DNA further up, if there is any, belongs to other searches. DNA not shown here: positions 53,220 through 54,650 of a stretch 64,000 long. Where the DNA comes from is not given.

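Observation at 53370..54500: Secreted NHL beta-propeller with PAL (peptidyl-alpha-hydroxyglycine alpha-amidating lyase)-like sequence, about 2 kb from the PHM-like gene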

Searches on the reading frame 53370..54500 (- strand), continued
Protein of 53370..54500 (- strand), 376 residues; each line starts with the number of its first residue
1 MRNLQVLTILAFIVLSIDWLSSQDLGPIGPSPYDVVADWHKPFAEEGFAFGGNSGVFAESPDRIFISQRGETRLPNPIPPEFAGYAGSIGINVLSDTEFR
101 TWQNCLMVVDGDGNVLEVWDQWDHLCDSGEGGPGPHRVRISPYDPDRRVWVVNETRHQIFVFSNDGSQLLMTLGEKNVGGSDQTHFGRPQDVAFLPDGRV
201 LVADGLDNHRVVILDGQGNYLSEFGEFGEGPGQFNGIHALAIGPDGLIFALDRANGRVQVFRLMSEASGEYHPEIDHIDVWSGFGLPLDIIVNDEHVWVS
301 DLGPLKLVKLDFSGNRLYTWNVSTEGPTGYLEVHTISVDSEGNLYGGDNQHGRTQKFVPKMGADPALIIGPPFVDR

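Call 64: find_homologous_proteins(query=L001:8254-9783:-, max_evalue=1e-10)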
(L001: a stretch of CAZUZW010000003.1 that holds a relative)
Query L001:8254-9783:- (509 aa): 6998 proteins with E <= 1e-10 among 8000 candidates; the best 120 are listed.
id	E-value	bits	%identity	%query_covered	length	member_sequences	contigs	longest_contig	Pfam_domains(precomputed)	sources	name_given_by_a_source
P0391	0.0e+0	1195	100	100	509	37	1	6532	-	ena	-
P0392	0.0e+0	1181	99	100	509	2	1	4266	-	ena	-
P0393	0.0e+0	1156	99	98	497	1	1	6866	-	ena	-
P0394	0.0e+0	1154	98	98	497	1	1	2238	-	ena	-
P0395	0.0e+0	1024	86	95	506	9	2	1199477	-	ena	-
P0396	6.4e-269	911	77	97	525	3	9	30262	-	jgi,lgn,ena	jgi:mono/diheme cytochrome c family protein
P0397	7.4e-268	908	78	95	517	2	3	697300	-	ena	-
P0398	7.1e-260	881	78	93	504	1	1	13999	-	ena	-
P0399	1.8e-249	847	74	95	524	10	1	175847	-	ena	-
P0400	1.2e-246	838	71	94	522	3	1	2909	-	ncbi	-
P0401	1.9e-246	837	75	93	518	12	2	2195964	-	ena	-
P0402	7.1e-245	832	73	96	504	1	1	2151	-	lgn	-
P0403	8.3e-245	832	74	93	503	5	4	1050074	-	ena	-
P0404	8.1e-244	828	72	97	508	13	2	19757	-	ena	-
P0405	1.5e-243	828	75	93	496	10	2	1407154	-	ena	-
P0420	3.2e-237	807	69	91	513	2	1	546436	-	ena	-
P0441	3.0e-223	761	71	86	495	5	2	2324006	-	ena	-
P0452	8.2e-218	743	69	90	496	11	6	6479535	-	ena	-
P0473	7.1e-214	730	67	89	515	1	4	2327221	-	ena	-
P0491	1.5e-212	725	65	93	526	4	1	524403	-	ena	-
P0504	7.6e-212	723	66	91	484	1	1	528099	-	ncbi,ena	-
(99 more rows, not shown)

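Call 65: find_encoding_contigs(protein=P0395, flank=8000, max_places=2)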
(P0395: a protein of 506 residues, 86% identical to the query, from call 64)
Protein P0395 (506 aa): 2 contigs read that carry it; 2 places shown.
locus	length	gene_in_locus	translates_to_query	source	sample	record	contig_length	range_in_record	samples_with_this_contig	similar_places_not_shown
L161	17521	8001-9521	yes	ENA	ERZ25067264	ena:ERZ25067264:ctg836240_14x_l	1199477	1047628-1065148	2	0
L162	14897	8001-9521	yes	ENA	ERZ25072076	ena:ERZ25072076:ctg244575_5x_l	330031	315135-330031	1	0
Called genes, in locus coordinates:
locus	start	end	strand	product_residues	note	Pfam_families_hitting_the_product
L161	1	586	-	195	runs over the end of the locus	PF13563:2_5_RNA_ligase2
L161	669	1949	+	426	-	PF00155:Aminotran_1_2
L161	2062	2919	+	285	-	PF00753:Lactamase_B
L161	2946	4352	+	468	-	PF13360:PQQ_2, PF01011:PQQ (weak)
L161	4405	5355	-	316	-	PF00561:Abhydrolase_1, PF12146:Hydrolase_4, PF12697:Abhydrolase_6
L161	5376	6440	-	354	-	PF00155:Aminotran_1_2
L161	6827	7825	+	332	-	PF05990:DUF900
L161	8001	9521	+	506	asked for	-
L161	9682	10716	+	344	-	-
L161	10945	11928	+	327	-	-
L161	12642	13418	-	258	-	PF01695:IstB_IS21, PF00308:Bac_DnaA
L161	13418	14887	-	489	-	PF22483:Mu-transpos_C_2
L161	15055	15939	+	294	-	PF22483:Mu-transpos_C_2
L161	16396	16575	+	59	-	-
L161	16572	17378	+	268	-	PF01695:IstB_IS21, PF00308:Bac_DnaA (faint)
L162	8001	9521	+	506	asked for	-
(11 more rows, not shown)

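Call 66: find_encoding_contigs(protein=P0401, flank=8000, max_places=2)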
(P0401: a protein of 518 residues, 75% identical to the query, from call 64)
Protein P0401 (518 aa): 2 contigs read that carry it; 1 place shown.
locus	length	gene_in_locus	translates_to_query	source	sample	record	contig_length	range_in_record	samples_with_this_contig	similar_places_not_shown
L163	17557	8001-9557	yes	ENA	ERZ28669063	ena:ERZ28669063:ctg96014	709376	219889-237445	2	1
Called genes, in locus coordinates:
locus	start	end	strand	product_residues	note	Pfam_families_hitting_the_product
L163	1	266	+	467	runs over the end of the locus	PF18604:PreAtp-grasp (weak)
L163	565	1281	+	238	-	-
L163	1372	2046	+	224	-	PF01738:DLH, PF00561:Abhydrolase_1 (weak), PF12146:Hydrolase_4 (faint), PF08840:BAAT_C (faint)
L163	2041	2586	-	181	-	PF13420:Acetyltransf_4, PF13302:Acetyltransf_3, PF00583:Acetyltransf_1, PF13508:Acetyltransf_7 (weak)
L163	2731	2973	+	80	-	PF19611:DUF6116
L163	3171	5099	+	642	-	PF20434:BD-FAE, PF00326:Peptidase_S9, PF01738:DLH (weak)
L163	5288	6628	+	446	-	PF13570:Beta-prop_ACSF4 (faint), PF01011:PQQ (faint), PF13360:PQQ_2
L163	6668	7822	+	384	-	PF01264:Chorismate_synt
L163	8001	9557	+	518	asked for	-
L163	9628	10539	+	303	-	-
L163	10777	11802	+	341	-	PF04613:LpxD, PF25084:LbH_EIF2B (weak), PF00132:Hexapep, PF25087:GMPPB_C (weak)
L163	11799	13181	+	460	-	PF00696:AA_kinase, PF01842:ACT (faint), PF13840:ACT_7 (weak), PF22468:ACT_9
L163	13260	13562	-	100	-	-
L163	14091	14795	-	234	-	PF01435:Peptidase_M48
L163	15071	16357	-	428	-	PF01555:N6_N4_Mtase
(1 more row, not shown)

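Call 67: find_encoding_contigs(protein=P0452, flank=8000, max_places=2)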
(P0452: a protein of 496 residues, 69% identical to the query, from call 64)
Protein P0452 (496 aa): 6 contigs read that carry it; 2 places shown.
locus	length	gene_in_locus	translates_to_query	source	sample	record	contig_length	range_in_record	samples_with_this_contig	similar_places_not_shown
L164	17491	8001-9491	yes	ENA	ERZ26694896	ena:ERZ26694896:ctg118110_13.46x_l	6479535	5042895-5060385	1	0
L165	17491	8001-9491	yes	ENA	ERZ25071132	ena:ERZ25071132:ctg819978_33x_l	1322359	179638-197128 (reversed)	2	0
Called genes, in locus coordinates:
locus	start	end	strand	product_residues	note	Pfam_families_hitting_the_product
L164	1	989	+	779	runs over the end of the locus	PF01839:FG-GAP (faint), PF13517:FG-GAP_3, PF07593:UnbV_ASPIC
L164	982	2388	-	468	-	PF00515:TPR_1 (weak), PF13414:TPR_11 (weak), PF13432:TPR_16, PF14559:TPR_19, PF23914:TPR_CcmH_CycH (weak), PF12895:ANAPC3 (weak), PF13432:TPR_16, PF14559:TPR_19, +17 more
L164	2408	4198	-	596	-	PF01839:FG-GAP (faint), PF13517:FG-GAP_3, PF07593:UnbV_ASPIC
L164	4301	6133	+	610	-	PF01839:FG-GAP (faint), PF13517:FG-GAP_3, PF07593:UnbV_ASPIC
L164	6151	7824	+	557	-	PF13424:TPR_12 (weak), PF14559:TPR_19 (weak), PF13432:TPR_16, PF14559:TPR_19 (weak), PF13432:TPR_16 (weak), PF14559:TPR_19 (weak), PF13432:TPR_16, PF14559:TPR_19, +19 more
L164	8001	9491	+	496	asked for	-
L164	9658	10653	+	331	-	-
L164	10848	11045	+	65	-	-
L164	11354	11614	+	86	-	-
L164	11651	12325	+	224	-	-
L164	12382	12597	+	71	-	-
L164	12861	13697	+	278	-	-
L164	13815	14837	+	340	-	-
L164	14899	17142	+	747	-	PF01839:FG-GAP (faint), PF13517:FG-GAP_3, PF07593:UnbV_ASPIC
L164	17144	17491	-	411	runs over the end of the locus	PF11138:DUF2911 (faint)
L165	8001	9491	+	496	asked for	-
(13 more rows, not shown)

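Call 68: find_encoding_contigs(protein=P0441, flank=8000, max_places=2)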
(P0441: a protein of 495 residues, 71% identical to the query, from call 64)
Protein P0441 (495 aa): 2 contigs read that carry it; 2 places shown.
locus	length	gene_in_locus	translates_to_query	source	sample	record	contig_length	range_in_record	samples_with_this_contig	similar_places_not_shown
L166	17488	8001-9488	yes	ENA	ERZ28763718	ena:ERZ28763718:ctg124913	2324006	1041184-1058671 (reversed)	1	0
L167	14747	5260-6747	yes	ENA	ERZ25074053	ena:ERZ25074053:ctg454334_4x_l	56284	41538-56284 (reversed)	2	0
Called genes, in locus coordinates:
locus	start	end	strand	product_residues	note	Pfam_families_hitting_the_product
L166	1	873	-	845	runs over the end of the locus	PF00176:SNF2-rel_dom, PF04851:ResIII, PF00271:Helicase_C, PF12137:RapA_C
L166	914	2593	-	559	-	PF09423:PhoD (weak)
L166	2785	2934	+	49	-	-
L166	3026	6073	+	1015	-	PF02515:CoA_transf_3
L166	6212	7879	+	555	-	PF13620:CarboxypepD_reg, PF08450:SGL (weak), PF24684:Vgb_lyase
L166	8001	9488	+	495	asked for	-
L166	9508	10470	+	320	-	-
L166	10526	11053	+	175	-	PF01713:Smr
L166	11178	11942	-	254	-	PF01925:TauE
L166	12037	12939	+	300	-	PF00561:Abhydrolase_1, PF12146:Hydrolase_4, PF12697:Abhydrolase_6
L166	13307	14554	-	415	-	PF01384:PHO4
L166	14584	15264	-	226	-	PF01865:PhoU_div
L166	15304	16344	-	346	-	PF00873:ACR_tran, PF02355:SecD_SecF_C (weak)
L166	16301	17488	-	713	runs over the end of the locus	PF00873:ACR_tran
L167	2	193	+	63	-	?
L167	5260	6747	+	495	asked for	-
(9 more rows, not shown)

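Call 69: find_encoding_contigs(protein=P0420, flank=8000, max_places=1)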
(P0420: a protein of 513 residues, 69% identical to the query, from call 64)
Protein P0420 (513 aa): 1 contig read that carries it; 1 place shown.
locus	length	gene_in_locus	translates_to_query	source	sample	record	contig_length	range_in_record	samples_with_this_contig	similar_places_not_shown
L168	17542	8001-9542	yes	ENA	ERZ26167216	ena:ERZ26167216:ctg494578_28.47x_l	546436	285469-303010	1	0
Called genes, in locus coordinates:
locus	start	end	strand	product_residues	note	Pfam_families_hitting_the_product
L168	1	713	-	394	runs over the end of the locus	-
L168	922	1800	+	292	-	-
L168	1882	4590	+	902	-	PF19313:DUF5916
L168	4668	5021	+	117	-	PF04542:Sigma70_r2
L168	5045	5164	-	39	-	-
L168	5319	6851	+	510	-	-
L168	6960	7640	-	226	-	PF03070:TENA_THI-4, PF14518:Haem_oxygenas_2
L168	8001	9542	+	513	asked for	-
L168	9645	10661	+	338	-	-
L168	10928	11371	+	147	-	PF14108:ABA4-like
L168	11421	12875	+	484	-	PF03062:MBOAT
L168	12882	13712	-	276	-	PF01292:Ni_hydr_CYTB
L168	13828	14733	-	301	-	PF00092:VWA, PF13519:VWA_2 (weak)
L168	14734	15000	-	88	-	-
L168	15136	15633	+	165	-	-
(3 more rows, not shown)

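Call 70: find_encoding_contigs(protein=P0473, flank=8000, max_places=1)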
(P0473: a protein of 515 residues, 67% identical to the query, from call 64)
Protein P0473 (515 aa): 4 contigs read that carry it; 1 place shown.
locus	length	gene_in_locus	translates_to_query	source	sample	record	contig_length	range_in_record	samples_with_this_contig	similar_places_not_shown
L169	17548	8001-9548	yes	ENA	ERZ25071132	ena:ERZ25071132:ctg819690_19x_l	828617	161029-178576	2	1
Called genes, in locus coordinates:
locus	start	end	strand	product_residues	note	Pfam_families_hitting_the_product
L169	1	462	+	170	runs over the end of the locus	-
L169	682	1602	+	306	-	-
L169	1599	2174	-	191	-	PF00581:Rhodanese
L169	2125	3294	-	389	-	PF01546:Peptidase_M20, PF07687:M20_dimer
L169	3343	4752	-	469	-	PF18604:PreAtp-grasp (weak)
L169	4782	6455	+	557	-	PF00282:Pyridoxal_deC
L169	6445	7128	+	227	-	PF02698:DUF218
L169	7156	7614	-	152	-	PF04519:Bactofilin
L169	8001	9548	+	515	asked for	-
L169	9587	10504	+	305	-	-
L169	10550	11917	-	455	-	PF02878:PGM_PMM_I, PF02879:PGM_PMM_II, PF02880:PGM_PMM_III, PF00408:PGM_PMM_IV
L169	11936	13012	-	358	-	PF00483:NTP_transferase, PF12804:NTP_transf_3, PF00132:Hexapep (faint), PF24894:Hexapep_GlmU (faint), PF25084:LbH_EIF2B, PF25087:GMPPB_C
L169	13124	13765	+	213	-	PF01066:CDP-OH_P_transf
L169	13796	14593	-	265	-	-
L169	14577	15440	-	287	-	PF13424:TPR_12 (faint), PF13525:YfiO, PF07719:TPR_2 (faint), PF13174:TPR_6 (faint), PF13428:TPR_14 (faint), PF13432:TPR_16 (faint), PF13512:TPR_18 (faint), PF14559:TPR_19 (faint)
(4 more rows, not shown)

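Call 71: find_encoding_contigs(protein=P0491, flank=8000, max_places=1)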
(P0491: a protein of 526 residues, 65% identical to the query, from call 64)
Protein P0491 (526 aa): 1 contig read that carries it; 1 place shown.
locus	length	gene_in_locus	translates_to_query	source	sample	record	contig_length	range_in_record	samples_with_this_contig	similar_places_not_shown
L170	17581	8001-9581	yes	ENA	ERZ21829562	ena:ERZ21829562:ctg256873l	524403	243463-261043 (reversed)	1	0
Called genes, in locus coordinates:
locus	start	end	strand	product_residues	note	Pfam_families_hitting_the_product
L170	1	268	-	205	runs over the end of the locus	PF00440:TetR_N, PF08359:TetR_C_4, PF17932:TetR_C_24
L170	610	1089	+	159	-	PF03446:NAD_binding_2, PF03721:UDPG_MGDP_dh_N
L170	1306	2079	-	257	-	PF01695:IstB_IS21, PF00308:Bac_DnaA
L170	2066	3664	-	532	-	PF00665:rve (faint), PF22483:Mu-transpos_C_2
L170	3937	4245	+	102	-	-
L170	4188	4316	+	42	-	-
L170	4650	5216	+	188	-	-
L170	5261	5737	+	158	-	PF22763:NrS1-1_pol-like_HBD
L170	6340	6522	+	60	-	PF12728:HTH_17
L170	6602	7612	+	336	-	PF14659:Phage_int_SAM_3 (faint), PF22022:Phage_int_M (weak), PF00589:Phage_integrase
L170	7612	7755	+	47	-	-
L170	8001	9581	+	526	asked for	-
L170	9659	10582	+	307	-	-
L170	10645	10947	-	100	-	PF03960:ArsC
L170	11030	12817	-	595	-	PF00933:Glyco_hydro_3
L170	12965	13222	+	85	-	-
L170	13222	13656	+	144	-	PF01850:PIN (weak)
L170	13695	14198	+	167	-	PF00994:MoCF_biosynth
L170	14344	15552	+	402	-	PF03453:MoeA_N, PF00994:MoCF_biosynth, PF03454:MoeA_C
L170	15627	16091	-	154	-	-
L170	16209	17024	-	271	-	-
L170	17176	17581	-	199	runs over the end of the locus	PF00081:Sod_Fe_N, PF02777:Sod_Fe_C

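Call 72: find_encoding_contigs(protein=P0504, flank=8000, max_places=1)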
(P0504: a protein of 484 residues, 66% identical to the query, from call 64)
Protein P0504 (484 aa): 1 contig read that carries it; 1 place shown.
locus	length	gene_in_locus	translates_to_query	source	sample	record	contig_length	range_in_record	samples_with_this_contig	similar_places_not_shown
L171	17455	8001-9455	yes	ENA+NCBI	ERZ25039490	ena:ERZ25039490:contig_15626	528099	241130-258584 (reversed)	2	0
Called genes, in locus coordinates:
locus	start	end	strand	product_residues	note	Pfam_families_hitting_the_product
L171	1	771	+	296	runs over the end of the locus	PF00582:Usp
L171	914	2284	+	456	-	PF00072:Response_reg, PF00158:Sigma54_activat, PF14532:Sigma54_activ_2, PF00004:AAA, PF07728:AAA_5, PF25601:AAA_lid_14, PF02954:HTH_8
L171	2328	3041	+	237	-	-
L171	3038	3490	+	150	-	PF02566:OsmC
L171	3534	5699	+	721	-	PF13620:CarboxypepD_reg (weak)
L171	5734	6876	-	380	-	PF03435:Sacchrp_dh_NADP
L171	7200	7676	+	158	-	PF08922:DUF1905, PF13376:OmdA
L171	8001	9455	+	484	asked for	-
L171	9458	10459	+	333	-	-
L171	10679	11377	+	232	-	PF05139:Erythro_esteras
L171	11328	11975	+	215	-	PF05139:Erythro_esteras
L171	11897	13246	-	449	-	-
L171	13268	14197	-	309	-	PF00892:EamA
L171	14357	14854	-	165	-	PF18186:SLATT_4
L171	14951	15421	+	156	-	-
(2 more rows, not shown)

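Call 74: search_protein_families(library=ncbifam, proteins=[L052:17417-18592:-, P0149, P0181, L078:8728-9849:-, L001:7234-8253:-, L001:8254-9783:-], max_evalue=0.01)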
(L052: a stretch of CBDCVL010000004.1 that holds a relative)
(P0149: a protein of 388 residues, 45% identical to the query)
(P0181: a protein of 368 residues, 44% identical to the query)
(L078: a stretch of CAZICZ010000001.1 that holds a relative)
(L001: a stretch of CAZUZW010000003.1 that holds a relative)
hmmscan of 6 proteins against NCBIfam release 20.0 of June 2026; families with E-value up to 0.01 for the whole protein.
L052:17417-18592:- (391 aa): 3 families
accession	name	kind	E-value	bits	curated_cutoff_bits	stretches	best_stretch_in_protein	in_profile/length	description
NF035926.1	scyF_NHL_VPEP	equivalog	1.8e-30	106.3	350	2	162-295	159-283/376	scytonemin biosynthesis PEP-CTERM protein ScyF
NF047780.1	LIC12708_fam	subfamily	4.6e-08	32.3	150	1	131-292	69-217/391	LIC_12708 family protein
NF033206.1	ScyE_fam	subfamily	3.6e-06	26.7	80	0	210-286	252-324/333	ScyD/ScyE family protein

P0149 (388 aa): 3 families
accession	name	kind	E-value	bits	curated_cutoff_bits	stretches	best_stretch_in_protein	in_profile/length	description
NF035926.1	scyF_NHL_VPEP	equivalog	6.2e-35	121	350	2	126-289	126-283/376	scytonemin biosynthesis PEP-CTERM protein ScyF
NF047780.1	LIC12708_fam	subfamily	3.8e-05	22.7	150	0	224-288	153-219/391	LIC_12708 family protein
NF033206.1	ScyE_fam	subfamily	0.00083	19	80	0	339-370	7-35/333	ScyD/ScyE family protein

P0181 (368 aa): 5 families
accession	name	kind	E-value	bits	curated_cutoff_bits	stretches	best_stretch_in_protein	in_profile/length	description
NF035926.1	scyF_NHL_VPEP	equivalog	1.2e-32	113.6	350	2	108-267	126-283/376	scytonemin biosynthesis PEP-CTERM protein ScyF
NF033206.1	ScyE_fam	subfamily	7.5e-09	35.6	80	1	271-349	8-97/333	ScyD/ScyE family protein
NF047780.1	LIC12708_fam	subfamily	4.3e-08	32.4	150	1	203-268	154-221/391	LIC_12708 family protein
NF047494.1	Lepto_SBBP_lipo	equivalog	7.8e-06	24.8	400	1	200-258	157-215/466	SBBP repeat beta-propeller lipoprotein, LipL53 family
TIGR02604.1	Piru_Ver_Nterm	subfamily_domain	0.00015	21.3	122.2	0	113-205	272-343/367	PVC-type heme-binding CxxCH protein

L078:8728-9849:- (374 aa): 4 families
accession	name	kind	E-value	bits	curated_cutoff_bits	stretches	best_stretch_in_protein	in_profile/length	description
NF035926.1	scyF_NHL_VPEP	equivalog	2.2e-28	99.5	350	1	118-287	126-286/376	scytonemin biosynthesis PEP-CTERM protein ScyF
NF047780.1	LIC12708_fam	subfamily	1.1e-07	31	150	1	191-279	117-218/391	LIC_12708 family protein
NF033206.1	ScyE_fam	subfamily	0.00033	20.3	80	0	139-211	10-90/333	ScyD/ScyE family protein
NF047494.1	Lepto_SBBP_lipo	equivalog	0.0022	16.7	400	0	214-268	274-449/466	SBBP repeat beta-propeller lipoprotein, LipL53 family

L001:7234-8253:- (339 aa): 0 families

L001:8254-9783:- (509 aa): 0 families

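Call 75: list_cluster_members(proteins=[P0002, P0006, P0058, P0113])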
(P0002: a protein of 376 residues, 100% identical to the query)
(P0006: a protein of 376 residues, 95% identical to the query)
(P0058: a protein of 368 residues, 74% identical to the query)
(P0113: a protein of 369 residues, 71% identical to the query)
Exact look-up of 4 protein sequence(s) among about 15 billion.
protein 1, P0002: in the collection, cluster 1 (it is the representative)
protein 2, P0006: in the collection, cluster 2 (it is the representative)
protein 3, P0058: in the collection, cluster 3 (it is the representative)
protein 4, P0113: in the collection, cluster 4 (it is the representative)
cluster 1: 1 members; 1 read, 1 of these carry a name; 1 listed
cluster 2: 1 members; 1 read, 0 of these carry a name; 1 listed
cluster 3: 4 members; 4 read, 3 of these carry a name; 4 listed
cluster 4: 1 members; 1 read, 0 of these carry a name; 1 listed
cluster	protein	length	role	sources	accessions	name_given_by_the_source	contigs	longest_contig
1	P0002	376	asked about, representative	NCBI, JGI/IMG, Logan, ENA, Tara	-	strand:+ start:4600 stop:5730 length:1131 start_codon:yes stop_codon:yes ...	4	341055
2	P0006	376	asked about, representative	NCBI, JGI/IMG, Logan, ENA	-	-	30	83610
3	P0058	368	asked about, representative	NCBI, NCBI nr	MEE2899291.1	MAG: hypothetical protein VX815_12580 [Gemmatimonadota bacterium] | hypothetical protein [Gemmatimonadota bacterium]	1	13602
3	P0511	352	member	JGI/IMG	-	hypothetical protein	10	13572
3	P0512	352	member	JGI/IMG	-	DNA-binding beta-propeller fold protein YncE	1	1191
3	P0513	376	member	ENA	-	-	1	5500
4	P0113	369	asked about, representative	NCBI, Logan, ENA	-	-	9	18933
